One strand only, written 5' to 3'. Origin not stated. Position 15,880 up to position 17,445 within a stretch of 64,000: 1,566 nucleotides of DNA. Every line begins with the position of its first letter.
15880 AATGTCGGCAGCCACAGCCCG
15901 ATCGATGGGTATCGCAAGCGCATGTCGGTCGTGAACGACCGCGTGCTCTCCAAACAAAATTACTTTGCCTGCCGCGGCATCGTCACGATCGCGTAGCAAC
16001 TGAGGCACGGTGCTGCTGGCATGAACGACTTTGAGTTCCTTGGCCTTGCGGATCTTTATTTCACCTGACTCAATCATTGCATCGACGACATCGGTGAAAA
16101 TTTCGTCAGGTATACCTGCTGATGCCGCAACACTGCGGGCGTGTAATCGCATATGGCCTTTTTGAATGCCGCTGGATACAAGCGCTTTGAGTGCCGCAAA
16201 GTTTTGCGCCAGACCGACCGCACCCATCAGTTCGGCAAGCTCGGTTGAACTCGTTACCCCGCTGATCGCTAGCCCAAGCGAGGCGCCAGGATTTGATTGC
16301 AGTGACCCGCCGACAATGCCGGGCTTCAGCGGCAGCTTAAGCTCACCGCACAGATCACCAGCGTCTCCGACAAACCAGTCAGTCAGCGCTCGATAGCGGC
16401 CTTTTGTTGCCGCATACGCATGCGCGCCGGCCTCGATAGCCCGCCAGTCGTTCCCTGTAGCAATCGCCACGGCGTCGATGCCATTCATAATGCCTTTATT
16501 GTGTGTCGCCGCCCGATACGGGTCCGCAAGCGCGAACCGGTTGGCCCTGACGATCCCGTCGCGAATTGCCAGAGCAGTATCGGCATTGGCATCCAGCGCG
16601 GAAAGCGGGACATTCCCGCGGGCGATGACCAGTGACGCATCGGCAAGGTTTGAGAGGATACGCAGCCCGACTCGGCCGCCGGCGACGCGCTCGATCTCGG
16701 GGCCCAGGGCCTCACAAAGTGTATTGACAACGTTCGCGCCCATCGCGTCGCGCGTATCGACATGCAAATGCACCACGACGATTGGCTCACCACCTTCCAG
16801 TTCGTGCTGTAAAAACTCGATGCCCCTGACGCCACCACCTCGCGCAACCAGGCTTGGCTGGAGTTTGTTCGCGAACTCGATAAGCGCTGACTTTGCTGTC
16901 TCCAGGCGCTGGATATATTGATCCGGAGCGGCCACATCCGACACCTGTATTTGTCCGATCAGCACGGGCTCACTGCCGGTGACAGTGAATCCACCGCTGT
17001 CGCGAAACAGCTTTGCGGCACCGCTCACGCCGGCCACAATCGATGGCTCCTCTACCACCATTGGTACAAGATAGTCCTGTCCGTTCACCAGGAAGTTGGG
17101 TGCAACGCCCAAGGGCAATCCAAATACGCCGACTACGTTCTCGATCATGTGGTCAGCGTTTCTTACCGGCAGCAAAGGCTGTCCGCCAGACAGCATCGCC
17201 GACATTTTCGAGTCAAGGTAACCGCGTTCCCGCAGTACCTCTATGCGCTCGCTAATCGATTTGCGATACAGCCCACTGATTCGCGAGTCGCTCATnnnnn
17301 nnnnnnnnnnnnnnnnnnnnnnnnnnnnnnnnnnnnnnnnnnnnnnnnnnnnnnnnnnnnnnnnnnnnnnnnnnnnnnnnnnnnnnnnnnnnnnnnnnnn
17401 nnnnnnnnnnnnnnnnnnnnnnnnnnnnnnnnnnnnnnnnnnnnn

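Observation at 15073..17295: HMG-CoA reductase and mevalonate kinase fused in one 740-aa polypeptide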

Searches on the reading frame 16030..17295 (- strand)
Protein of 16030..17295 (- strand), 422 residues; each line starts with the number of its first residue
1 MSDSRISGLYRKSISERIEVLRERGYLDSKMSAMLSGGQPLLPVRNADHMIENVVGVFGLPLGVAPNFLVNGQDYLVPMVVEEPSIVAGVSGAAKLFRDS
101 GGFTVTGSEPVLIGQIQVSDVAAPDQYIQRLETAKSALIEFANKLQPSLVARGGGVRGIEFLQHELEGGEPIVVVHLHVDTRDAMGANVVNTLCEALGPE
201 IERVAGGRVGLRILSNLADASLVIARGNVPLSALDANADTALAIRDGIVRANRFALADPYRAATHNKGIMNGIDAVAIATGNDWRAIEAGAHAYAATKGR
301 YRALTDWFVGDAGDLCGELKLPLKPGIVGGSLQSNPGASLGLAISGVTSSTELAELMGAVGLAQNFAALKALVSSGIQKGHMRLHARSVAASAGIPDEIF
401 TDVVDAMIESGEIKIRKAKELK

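Call 28: find_homologous_proteins(query=window:16030-17295:-)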
Query seq(422 aa) (422 aa): 8000 proteins with E <= 0.001 among 8000 candidates; the best 120 are listed.
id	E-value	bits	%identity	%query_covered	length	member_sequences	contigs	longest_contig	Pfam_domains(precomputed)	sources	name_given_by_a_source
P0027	1.3e-165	570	67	97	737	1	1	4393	PF00368.24,PF00288.33,PF08544.19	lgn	-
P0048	4.8e-164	564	65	97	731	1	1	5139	PF00368.24,PF00288.33,PF08544.19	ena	-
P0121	1.1e-162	560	64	100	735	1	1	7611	PF00368.24,PF00288.33,PF08544.19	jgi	jgi:hydroxymethylglutaryl-CoA reductase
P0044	6.0e-161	554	66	97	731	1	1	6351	PF00368.24,PF00288.33,PF08544.19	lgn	-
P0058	1.6e-159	550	64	99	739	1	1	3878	PF00368.24,PF00288.33,PF08544.19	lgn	-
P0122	1.7e-159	549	62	100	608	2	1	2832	PF00368.24,PF00288.33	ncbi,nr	ncbi:MAG: hydroxymethylglutaryl-CoA reductase, degradative, partial [Gammaproteobacteria bacterium]|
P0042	1.7e-158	546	63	100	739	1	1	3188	PF00368.24,PF00288.33,PF08544.19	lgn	-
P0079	6.1e-158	544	65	97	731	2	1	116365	PF00368.24,PF00288.33,PF08544.19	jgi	-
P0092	1.2e-157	543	63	97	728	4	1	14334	PF00368.24,PF00288.33,PF08544.19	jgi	jgi:hydroxymethylglutaryl-CoA reductase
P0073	3.5e-157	542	65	97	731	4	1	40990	PF00368.24,PF00288.33,PF08544.19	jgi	jgi:hydroxymethylglutaryl-CoA reductase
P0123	9.8e-157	540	61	100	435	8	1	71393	PF00368.24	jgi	-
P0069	1.2e-156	540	64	97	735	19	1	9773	PF00368.24,PF00288.33,PF08544.19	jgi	-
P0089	2.7e-156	539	64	97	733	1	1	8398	PF00368.24,PF00288.33,PF08544.19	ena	-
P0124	6.8e-156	538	62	100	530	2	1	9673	PF00368.24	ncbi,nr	ncbi:MAG TPA: hydroxymethylglutaryl-CoA reductase, degradative, partial [Woeseiaceae bacterium]|nr:h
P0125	7.6e-156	537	61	100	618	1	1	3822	PF00368.24,PF00288.33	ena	-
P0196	3.4e-147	509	58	100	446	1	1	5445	PF00368.24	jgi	-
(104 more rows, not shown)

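Call 30: search_solved_structures(query=window:16030-17295:-, show_alignments=5, max_evalue=1e-90)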
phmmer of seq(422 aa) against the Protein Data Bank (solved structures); distinct sequences matched with E-value up to 1e-90: 6.
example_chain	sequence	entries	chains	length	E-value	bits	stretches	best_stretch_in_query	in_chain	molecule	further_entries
9v7y_A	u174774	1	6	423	3.2e-115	388.8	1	15-421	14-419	3-hydroxy-3-methylglutaryl coenzyme A reductase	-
5wpj_A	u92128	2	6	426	1.8e-106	360.1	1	7-413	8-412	3-hydroxy-3-methylglutaryl coenzyme A reductase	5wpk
3qae_A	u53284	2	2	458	1.9e-105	356.6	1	7-413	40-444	3-hydroxy-3-methylglutaryl-coenzyme a reductase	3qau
1qax_A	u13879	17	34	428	1.7e-103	350.2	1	4-416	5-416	PROTEIN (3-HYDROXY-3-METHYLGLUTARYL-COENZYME A REDUCTASE) | 3-hydroxy-3-methylglutaryl-coenzyme A reductase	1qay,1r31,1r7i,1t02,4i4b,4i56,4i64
6dio_A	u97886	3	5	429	2.8e-103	349.5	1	2-401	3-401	3-hydroxy-3-methylglutaryl coenzyme A reductase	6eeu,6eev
6p7k_A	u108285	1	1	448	2e-100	340.1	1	23-418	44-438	3-hydroxy-3-methylglutaryl coenzyme A reductase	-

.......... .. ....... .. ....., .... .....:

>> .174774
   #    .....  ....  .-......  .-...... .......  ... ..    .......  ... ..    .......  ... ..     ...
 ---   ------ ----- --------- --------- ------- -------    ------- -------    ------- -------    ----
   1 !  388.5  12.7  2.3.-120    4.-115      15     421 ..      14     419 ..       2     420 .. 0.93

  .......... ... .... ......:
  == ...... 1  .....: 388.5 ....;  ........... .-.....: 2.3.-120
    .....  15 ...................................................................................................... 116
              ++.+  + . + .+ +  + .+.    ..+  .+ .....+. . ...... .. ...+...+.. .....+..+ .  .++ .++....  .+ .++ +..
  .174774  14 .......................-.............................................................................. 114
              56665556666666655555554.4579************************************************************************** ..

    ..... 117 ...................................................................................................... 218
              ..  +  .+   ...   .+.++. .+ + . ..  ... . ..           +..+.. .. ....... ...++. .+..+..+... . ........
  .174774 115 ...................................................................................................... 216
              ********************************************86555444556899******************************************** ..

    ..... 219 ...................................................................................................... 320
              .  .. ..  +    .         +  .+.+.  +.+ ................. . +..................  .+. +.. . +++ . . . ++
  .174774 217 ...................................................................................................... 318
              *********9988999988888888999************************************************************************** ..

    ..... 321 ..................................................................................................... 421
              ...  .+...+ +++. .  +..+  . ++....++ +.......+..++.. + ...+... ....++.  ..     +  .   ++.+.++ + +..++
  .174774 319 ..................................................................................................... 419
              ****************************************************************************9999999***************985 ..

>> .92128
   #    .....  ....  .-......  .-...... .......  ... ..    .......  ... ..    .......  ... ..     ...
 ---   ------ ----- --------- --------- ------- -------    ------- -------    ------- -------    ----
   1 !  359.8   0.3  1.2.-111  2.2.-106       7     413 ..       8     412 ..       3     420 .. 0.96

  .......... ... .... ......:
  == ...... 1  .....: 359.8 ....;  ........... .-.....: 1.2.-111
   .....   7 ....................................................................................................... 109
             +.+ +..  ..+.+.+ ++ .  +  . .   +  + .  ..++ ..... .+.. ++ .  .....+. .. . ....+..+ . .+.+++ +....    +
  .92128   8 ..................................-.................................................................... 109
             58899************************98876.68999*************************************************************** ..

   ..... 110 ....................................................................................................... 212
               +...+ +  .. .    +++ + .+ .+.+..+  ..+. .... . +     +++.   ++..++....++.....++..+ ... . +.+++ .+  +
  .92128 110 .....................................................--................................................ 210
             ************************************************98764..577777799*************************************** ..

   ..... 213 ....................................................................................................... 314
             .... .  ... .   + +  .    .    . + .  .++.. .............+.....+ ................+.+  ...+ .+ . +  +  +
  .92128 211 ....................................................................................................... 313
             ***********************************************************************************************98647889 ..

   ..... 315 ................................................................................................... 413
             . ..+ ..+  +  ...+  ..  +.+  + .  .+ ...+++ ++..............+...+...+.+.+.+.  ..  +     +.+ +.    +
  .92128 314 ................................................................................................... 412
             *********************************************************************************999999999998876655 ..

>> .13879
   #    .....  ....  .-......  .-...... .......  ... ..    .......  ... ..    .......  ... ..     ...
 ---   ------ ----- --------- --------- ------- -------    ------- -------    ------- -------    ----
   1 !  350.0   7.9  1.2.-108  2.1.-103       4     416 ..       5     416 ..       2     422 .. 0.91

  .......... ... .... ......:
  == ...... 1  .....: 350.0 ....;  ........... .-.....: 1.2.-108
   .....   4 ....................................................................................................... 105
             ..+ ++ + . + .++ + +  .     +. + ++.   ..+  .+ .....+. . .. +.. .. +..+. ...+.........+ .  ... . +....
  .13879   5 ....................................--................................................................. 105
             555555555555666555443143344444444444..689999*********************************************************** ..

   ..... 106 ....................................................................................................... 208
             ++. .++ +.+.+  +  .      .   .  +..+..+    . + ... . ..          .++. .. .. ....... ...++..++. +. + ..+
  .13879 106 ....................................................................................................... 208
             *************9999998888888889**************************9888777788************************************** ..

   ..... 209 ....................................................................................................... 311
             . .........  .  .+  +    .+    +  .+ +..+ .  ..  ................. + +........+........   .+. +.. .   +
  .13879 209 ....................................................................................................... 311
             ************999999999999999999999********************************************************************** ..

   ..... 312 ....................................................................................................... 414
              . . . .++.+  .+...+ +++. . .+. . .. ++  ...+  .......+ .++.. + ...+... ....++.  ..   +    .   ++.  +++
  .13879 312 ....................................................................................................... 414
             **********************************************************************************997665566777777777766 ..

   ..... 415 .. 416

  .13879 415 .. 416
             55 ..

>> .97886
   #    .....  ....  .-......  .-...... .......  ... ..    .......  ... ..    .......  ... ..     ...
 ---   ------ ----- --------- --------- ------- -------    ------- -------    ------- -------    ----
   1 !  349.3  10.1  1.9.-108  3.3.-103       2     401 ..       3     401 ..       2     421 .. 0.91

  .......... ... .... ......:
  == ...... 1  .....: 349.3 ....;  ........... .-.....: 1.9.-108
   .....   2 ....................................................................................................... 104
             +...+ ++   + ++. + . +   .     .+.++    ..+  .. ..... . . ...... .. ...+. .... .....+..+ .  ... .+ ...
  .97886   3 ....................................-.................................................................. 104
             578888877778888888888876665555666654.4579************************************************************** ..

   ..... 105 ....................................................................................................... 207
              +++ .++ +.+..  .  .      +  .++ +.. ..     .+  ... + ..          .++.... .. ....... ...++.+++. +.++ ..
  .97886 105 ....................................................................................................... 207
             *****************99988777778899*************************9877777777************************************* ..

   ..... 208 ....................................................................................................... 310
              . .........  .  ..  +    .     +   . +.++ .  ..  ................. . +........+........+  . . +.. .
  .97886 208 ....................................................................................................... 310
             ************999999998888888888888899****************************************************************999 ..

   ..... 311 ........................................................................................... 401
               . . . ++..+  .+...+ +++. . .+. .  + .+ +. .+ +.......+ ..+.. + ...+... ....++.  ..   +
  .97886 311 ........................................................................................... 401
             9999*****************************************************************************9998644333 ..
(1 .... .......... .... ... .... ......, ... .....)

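Call 39: find_encoding_contigs(protein=P0123, flank=5000, max_places=2)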
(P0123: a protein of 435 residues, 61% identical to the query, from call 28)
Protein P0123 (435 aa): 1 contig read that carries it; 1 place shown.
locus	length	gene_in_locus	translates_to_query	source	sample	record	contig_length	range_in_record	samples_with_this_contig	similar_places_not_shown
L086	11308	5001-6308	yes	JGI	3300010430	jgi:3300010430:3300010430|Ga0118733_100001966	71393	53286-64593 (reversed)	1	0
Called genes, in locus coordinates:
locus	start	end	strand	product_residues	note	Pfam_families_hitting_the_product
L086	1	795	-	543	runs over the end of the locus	PF13191:AAA_16, PF13401:AAA_22, PF21327:GspA_C39-like, PF01471:PG_binding_1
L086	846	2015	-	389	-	PF00817:IMS, PF11799:IMS_C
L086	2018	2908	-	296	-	PF00348:polyprenyl_synt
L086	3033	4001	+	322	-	PF22700:MVD-like_N, PF00288:GHMP_kinases_N, PF18376:MDD_C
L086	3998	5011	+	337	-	PF00288:GHMP_kinases_N (weak)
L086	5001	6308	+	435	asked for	PF00368:HMG-CoA_red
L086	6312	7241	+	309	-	PF00288:GHMP_kinases_N, PF08544:GHMP_kinases_C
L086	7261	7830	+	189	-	PF00293:NUDIX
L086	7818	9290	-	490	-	PF01154:HMG_CoA_synt_N, PF08540:HMG_CoA_synt_C (weak)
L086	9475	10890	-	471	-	PF14114:DUF4286, PF12412:DUF3667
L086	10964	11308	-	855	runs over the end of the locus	PF02771:Acyl-CoA_dh_N, PF02770:Acyl-CoA_dh_M, PF00441:Acyl-CoA_dh_1, PF09317:ACDH_C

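Call 40: find_encoding_contigs(protein=P0196, flank=5000, max_places=2)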
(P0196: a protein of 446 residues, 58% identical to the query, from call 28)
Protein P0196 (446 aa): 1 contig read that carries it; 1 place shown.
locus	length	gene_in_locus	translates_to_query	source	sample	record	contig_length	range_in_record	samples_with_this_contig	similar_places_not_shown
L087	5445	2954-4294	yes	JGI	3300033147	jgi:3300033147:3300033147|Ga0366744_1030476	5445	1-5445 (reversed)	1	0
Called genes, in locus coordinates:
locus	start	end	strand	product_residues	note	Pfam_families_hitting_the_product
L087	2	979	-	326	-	?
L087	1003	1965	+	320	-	PF22700:MVD-like_N, PF00288:GHMP_kinases_N (weak), PF18376:MDD_C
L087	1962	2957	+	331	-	PF00288:GHMP_kinases_N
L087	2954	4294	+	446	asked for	PF00368:HMG-CoA_red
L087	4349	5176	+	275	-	PF00288:GHMP_kinases_N, PF08544:GHMP_kinases_C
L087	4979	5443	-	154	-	?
